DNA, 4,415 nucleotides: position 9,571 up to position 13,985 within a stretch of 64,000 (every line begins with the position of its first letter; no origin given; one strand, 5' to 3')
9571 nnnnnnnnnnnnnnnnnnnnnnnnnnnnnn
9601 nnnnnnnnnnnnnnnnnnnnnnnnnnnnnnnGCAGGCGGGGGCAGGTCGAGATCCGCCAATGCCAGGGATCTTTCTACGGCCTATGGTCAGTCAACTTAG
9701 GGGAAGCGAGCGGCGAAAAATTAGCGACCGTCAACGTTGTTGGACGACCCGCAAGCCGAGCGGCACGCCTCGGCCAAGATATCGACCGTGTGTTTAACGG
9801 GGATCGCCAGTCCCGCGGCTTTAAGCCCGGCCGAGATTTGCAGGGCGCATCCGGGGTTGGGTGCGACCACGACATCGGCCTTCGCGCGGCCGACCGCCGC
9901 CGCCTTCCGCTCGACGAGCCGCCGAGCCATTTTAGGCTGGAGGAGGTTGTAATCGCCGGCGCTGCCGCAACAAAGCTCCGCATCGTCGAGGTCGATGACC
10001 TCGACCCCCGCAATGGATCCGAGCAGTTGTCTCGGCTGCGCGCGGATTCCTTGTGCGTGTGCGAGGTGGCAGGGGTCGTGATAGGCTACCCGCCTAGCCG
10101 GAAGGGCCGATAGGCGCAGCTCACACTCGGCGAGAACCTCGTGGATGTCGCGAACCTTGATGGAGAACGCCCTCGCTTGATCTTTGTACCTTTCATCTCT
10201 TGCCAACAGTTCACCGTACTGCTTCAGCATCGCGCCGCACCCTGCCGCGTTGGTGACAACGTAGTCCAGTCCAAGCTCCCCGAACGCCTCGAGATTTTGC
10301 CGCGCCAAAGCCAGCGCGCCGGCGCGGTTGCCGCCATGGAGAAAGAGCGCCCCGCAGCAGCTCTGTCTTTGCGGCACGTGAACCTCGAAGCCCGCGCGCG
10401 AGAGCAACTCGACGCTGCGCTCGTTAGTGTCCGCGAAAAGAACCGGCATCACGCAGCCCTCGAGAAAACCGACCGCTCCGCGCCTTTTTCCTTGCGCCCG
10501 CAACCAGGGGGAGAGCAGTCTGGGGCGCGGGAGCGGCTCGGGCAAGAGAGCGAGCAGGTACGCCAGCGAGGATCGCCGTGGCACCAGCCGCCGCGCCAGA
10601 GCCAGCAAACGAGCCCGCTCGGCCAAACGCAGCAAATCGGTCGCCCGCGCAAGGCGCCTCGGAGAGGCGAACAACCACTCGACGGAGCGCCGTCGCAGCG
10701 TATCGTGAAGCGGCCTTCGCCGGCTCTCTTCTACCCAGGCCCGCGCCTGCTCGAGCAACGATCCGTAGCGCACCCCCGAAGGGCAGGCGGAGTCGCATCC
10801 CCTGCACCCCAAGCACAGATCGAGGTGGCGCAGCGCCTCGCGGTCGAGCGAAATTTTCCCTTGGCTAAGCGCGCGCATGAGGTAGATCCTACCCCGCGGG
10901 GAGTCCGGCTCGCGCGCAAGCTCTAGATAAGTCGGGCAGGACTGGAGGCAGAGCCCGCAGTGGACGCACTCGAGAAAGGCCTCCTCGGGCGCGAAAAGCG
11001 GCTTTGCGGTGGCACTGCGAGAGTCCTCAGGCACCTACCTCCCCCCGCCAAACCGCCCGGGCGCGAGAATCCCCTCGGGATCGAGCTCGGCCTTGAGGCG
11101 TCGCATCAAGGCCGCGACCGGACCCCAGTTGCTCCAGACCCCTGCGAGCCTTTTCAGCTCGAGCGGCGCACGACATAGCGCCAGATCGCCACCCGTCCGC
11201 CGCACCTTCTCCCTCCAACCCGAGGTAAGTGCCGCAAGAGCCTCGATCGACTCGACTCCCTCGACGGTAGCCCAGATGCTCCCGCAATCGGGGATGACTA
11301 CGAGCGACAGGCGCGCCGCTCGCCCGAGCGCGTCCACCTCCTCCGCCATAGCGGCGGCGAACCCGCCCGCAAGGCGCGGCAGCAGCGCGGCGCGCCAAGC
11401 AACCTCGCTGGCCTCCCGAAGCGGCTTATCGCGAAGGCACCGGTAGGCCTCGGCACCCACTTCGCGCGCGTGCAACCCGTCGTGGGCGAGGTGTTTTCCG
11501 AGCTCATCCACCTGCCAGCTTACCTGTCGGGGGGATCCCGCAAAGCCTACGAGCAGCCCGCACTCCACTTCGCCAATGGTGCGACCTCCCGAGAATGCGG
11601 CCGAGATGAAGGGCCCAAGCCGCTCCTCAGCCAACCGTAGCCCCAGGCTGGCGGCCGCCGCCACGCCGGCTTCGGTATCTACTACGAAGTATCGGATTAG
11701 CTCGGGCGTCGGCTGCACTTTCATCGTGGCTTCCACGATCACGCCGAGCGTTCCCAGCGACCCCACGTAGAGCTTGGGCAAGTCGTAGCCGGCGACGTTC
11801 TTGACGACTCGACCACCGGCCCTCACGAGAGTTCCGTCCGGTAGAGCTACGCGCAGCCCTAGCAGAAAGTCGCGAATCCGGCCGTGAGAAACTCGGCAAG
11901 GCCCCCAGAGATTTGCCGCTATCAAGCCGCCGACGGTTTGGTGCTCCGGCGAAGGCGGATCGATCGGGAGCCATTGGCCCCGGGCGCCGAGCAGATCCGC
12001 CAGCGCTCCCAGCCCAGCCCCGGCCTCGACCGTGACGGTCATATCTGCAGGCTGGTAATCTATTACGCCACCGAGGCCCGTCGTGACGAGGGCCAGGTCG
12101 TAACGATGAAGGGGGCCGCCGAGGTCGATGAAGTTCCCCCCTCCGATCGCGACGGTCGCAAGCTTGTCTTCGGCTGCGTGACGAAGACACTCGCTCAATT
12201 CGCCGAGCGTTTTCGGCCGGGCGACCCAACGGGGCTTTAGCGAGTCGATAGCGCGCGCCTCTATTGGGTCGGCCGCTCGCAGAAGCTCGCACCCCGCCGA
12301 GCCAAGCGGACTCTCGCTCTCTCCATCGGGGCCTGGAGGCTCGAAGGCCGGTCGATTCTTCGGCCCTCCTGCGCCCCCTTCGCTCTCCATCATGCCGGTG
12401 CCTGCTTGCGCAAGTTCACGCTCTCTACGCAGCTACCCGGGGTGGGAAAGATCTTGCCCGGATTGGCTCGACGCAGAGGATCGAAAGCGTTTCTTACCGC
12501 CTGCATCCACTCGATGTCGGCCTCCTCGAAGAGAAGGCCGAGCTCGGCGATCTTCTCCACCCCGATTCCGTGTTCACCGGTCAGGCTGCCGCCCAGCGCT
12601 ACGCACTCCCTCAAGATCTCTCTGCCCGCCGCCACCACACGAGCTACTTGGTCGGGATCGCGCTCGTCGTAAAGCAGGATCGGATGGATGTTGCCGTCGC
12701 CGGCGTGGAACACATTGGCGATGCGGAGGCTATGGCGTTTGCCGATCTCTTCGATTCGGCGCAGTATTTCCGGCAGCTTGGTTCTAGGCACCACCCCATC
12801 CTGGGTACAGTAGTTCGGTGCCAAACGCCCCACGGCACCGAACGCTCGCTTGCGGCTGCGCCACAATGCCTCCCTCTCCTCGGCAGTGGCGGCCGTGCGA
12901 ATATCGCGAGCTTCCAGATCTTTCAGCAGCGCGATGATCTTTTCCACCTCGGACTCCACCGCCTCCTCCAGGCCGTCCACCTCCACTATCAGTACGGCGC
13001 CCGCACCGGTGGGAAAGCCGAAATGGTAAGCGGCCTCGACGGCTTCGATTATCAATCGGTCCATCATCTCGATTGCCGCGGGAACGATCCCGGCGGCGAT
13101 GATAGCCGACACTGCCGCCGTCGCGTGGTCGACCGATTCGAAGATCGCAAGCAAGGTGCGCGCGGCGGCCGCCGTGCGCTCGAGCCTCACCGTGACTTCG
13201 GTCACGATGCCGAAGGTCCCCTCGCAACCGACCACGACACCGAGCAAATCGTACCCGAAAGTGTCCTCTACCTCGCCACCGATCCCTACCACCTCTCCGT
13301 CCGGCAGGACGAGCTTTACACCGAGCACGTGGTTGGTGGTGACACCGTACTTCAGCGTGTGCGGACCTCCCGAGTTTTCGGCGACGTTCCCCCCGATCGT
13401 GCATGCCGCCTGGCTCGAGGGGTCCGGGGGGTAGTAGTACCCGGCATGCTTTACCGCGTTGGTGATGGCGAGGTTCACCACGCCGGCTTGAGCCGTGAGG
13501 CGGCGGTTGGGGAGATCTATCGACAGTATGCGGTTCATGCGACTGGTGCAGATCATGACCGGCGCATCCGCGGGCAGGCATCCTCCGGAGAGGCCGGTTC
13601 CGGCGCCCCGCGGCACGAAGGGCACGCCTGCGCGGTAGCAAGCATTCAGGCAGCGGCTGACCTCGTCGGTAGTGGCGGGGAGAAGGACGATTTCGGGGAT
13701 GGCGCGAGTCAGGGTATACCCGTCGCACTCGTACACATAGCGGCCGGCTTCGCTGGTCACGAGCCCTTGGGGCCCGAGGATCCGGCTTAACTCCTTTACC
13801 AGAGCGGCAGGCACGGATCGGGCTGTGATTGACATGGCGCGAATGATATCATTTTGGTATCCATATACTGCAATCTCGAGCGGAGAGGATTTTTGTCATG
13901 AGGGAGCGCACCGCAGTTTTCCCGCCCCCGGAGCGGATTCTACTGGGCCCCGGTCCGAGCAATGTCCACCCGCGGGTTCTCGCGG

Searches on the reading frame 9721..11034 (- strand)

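Call 12: search_protein_families(library=pfam, proteins=[window:9721-11034:-], max_evalue=0.001)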
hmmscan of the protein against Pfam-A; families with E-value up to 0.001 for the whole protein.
window:9721-11034:- (437 aa): 9 families
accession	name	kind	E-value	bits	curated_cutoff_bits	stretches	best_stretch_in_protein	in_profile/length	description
PF02754.22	CCG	-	3.7e-36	123.5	20.6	2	316-400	1-84/85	Cysteine-rich domain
PF13183.11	Fer4_8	-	3.8e-12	47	27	1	21-88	3-68/68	4Fe-4S dicluster domain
PF13534.11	Fer4_17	-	1.2e-10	42.2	22.2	1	22-88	1-60/61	4Fe-4S dicluster domain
PF12838.12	Fer4_7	-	3.6e-08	34.2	27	1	23-88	2-52/52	4Fe-4S dicluster domain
PF13237.11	Fer4_10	-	1.3e-07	31.8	25.5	0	69-96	4-33/53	4Fe-4S dicluster domain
PF13484.11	Fer4_16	-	1.4e-06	29.4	30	1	22-86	1-65/66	4Fe-4S double cluster binding domain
PF12797.12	Fer4_2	-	6.8e-05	23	24.5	0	23-35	10-22/22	4Fe-4S binding domain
PF13187.11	Fer4_9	-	0.00032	21.1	27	0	22-87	1-50/52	4Fe-4S dicluster domain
PF00037.32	Fer4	-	0.00076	19.6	21.1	0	22-35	7-20/24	4Fe-4S binding domain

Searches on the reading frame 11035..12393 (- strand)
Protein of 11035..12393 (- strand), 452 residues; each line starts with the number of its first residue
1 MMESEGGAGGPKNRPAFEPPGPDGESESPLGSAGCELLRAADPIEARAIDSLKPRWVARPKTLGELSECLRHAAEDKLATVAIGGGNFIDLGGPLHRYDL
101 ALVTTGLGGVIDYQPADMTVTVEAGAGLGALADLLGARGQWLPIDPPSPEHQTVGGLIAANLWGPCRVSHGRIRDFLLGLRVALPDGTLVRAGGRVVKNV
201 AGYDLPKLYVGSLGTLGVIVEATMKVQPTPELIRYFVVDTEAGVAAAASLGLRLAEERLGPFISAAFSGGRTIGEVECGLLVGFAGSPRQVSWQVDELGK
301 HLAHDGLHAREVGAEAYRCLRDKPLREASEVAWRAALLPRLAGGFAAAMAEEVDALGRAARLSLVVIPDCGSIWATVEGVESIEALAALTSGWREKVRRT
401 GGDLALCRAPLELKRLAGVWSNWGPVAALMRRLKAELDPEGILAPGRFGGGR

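Call 12: search_protein_families(library=pfam, proteins=[window:11035-12393:-], max_evalue=0.001)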
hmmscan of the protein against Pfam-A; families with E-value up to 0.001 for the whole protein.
window:11035-12393:- (452 aa): 2 families
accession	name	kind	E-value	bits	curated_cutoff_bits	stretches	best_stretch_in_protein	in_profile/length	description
PF01565.28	FAD_binding_4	-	4.2e-29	101.4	26.4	1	54-192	1-138/139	FAD binding domain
PF02913.24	FAD-oxidase_C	-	0.00032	20.9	21.2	0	427-447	227-247/248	FAD linked oxidases, C-terminal domain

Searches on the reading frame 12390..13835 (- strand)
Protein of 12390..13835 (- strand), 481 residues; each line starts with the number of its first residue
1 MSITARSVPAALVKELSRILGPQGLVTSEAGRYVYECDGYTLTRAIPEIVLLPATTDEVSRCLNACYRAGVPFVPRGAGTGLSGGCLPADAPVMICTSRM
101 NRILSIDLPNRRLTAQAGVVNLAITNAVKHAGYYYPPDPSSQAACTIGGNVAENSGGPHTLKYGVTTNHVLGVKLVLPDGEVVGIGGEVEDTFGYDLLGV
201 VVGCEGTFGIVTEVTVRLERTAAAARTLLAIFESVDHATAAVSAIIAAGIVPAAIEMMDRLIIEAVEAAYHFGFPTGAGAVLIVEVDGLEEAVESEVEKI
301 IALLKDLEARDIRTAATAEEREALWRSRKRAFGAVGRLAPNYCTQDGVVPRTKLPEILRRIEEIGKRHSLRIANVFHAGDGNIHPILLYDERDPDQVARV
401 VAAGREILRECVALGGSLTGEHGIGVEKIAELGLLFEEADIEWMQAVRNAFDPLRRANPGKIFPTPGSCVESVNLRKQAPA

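Call 12: search_protein_families(library=pfam, proteins=[window:12390-13835:-], max_evalue=0.001)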
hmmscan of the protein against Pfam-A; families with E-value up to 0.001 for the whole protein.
window:12390-13835:- (481 aa): 2 families
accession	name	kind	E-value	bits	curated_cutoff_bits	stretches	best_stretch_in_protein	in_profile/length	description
PF02913.24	FAD-oxidase_C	-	2.1e-65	221.3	21.2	1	223-462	3-248/248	FAD linked oxidases, C-terminal domain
PF01565.28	FAD_binding_4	-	2.9e-38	131.2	26.4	1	47-184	1-137/139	FAD binding domain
